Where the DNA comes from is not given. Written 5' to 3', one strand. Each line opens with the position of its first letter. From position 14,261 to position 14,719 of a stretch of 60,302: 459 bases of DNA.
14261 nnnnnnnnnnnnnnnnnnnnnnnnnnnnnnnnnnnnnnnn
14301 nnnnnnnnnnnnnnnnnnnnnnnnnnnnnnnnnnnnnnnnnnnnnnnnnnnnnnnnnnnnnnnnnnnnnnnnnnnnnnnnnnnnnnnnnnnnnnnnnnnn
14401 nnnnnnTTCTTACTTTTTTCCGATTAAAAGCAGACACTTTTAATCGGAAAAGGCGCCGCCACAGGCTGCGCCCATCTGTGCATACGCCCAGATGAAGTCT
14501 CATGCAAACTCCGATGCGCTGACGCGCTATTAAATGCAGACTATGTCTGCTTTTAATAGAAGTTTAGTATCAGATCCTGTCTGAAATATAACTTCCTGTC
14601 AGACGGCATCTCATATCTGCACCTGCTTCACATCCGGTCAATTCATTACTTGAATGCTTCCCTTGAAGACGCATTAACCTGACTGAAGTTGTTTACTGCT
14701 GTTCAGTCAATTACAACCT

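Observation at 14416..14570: ~155-nt five-hairpin MITE-like element (element E) in 3 full and 1 partial copies, often abutting stop codons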

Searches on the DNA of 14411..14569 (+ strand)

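Call 32: build_rna_model(alignment_id=A3)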
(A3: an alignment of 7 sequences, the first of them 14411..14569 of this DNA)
Model R1 built from alignment A3 (7 sequences, 162 columns); structure: RNAalifold consensus.
model positions 159; base pairs 59; branch points 4; effective number of sequences 0.78; information 0.59 bits per position. Calibrated on 0.2 Mb of random sequence (short: E-values are rough).
structure used (alignment columns):
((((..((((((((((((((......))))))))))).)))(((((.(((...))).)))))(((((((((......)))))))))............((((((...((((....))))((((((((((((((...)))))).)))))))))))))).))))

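Call 33: search_with_rna_model(model_id=R1, sources=[window, L001, L002, L003, L004, L005, L006, L007, L008], max_evalue=10)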
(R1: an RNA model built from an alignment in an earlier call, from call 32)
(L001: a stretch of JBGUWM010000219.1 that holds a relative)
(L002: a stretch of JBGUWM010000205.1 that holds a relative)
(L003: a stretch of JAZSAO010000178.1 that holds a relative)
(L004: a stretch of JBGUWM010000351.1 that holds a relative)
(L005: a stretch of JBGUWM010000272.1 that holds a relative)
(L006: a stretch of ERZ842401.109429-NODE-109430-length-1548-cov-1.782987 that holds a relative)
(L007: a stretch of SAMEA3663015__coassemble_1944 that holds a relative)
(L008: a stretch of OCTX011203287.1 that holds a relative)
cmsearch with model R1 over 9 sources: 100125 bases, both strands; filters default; matches with E-value up to 10: 34.
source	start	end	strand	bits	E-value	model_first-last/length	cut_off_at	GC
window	48842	49000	-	185.9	1.7e-39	1-159/159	no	0.47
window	36006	36164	+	180.4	2.9e-38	1-159/159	no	0.47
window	14411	14569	+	180.3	3e-38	1-159/159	no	0.45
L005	3979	4137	+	179.9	3.8e-38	1-159/159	no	0.45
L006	1150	1309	+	169.6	7.4e-36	1-159/159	no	0.46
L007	592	750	+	168.3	1.4e-35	1-159/159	no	0.47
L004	1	111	-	114.6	1.1e-23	1-111/159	3'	0.54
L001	3180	3262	+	90.3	2.8e-18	1-83/159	3'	0.51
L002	873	1019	-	83.3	9.9e-17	1-159/159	no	0.48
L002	1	79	-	83.1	1.1e-16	1-79/159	3'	0.52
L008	86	193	-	78.1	1.4e-15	1-159/159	no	0.42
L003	431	575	+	57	6.7e-11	1-159/159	no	0.39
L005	3979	4137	-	36.1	2.8e-06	1-159/159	no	0.45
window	48842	49000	+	33.1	1.3e-05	1-159/159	no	0.47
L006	1150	1309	-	28.7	0.00012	1-159/159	no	0.46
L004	67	181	+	27.9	0.00019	1-159/159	no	0.34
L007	545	637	-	26.7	0.00035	1-159/159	no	0.35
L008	148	250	+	25.6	0.0006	1-159/159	no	0.53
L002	35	105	+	24.6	0.00099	1-159/159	no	0.38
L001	3185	3219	-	24.1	0.0013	7-41/159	no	0.31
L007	710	738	-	21.6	0.0046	119-147/159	no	0.28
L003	439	467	-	18.4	0.024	10-38/159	no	0.34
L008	26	139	+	15.4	0.11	1-159/159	no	0.48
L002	948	969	+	14.2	0.2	63-84/159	no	0.5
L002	884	914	+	11.8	0.69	118-148/159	no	0.26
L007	2771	2791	-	7.4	6.3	42-62/159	no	0.71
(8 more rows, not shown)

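Call 34: search_with_rna_model(model_id=R1, sources=[window, L002, L003, L005, L006, L007, L008], max_evalue=1e-9, make_alignment=true, show_alignments=0)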
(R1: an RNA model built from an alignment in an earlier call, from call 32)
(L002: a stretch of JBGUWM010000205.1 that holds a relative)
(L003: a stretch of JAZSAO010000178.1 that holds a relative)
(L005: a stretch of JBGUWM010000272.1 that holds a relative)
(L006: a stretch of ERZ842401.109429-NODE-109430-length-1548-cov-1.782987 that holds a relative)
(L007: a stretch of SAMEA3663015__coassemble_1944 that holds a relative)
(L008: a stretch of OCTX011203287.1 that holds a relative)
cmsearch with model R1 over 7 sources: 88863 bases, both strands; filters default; matches with E-value up to 1e-9: 10.
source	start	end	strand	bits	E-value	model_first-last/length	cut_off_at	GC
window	48842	49000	-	185.9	1.5e-39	1-159/159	no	0.47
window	36006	36164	+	180.4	2.6e-38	1-159/159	no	0.47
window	14411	14569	+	180.3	2.7e-38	1-159/159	no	0.45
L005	3979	4137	+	179.9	3.3e-38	1-159/159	no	0.45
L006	1150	1309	+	169.6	6.5e-36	1-159/159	no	0.46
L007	592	750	+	168.3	1.2e-35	1-159/159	no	0.47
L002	873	1019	-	83.3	8.8e-17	1-159/159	no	0.48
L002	1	79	-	83.1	9.7e-17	1-79/159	3'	0.52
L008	86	193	-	78.1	1.2e-15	1-159/159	no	0.42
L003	431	575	+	57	5.9e-11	1-159/159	no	0.39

Alignment A4: 10 matches aligned to the model, 205 columns, each read 5' to 3' on its own strand. Consensus structure (alignment columns), stored with it:
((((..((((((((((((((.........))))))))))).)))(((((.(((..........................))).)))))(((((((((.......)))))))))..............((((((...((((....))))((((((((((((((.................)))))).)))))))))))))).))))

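Call 58: search_with_rna_model(model_id=R1, sources=[L009, L010, L011, L012], max_evalue=1)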
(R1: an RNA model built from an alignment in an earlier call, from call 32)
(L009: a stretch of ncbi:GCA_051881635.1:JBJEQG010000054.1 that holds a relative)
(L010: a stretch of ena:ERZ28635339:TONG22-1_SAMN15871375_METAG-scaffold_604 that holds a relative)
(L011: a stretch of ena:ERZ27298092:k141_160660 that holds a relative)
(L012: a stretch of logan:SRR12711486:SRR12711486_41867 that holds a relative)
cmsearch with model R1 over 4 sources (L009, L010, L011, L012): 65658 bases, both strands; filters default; matches with E-value up to 1: 0.
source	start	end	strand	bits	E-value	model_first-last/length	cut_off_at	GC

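Call 69: search_with_rna_model(model_id=R1, sources=[window, L001, L002, L004, L005, L006, L007, L008, L013], max_evalue=1e-14, make_alignment=true)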
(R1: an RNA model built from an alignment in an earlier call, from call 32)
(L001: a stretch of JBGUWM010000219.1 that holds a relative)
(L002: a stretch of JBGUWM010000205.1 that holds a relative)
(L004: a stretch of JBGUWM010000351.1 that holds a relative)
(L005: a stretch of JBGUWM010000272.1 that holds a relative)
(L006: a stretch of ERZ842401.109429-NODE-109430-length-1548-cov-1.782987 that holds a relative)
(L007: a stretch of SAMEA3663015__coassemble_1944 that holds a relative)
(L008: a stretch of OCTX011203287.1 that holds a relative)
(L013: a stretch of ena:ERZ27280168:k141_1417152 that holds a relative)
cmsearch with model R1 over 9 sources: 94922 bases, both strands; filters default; matches with E-value up to 1e-14: 12.
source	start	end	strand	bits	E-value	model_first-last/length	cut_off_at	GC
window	48842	49000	-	185.9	1.7e-39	1-159/159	no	0.47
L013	66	224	-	183.3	6.2e-39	1-159/159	no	0.5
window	36006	36164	+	180.4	2.7e-38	1-159/159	no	0.47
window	14411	14569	+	180.3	2.9e-38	1-159/159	no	0.45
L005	3979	4137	+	179.9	3.6e-38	1-159/159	no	0.45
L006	1150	1309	+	169.6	7e-36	1-159/159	no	0.46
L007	592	750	+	168.3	1.3e-35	1-159/159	no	0.47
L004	1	111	-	114.6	1e-23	1-111/159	3'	0.54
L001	3180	3262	+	90.3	2.6e-18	1-83/159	3'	0.51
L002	873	1019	-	83.3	9.3e-17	1-159/159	no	0.48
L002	1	79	-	83.1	1e-16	1-79/159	3'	0.52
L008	86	193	-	78.1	1.3e-15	1-159/159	no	0.42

Alignment A5: 12 matches aligned to the model, 189 columns, each read 5' to 3' on its own strand. Consensus structure (alignment columns), stored with it:
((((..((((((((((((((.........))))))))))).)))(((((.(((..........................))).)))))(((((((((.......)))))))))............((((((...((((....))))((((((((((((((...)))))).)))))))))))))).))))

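Call 75: search_with_rna_model(model_id=R1, sources=[L014, L015, L016, L017, L018, L019, L020, L021, L022, L023], max_evalue=1)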
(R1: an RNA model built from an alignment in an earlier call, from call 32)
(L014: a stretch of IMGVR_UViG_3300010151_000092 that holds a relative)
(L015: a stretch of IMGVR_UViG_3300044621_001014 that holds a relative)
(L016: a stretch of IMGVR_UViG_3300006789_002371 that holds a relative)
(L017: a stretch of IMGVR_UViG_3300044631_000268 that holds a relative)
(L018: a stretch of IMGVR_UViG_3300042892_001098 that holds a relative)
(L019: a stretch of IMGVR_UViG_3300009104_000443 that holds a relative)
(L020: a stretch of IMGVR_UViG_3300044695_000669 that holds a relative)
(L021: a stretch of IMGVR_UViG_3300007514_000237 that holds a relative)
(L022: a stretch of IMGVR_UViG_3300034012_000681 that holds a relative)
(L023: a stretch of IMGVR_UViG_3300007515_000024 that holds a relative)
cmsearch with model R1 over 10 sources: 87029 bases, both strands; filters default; matches with E-value up to 1: 0.
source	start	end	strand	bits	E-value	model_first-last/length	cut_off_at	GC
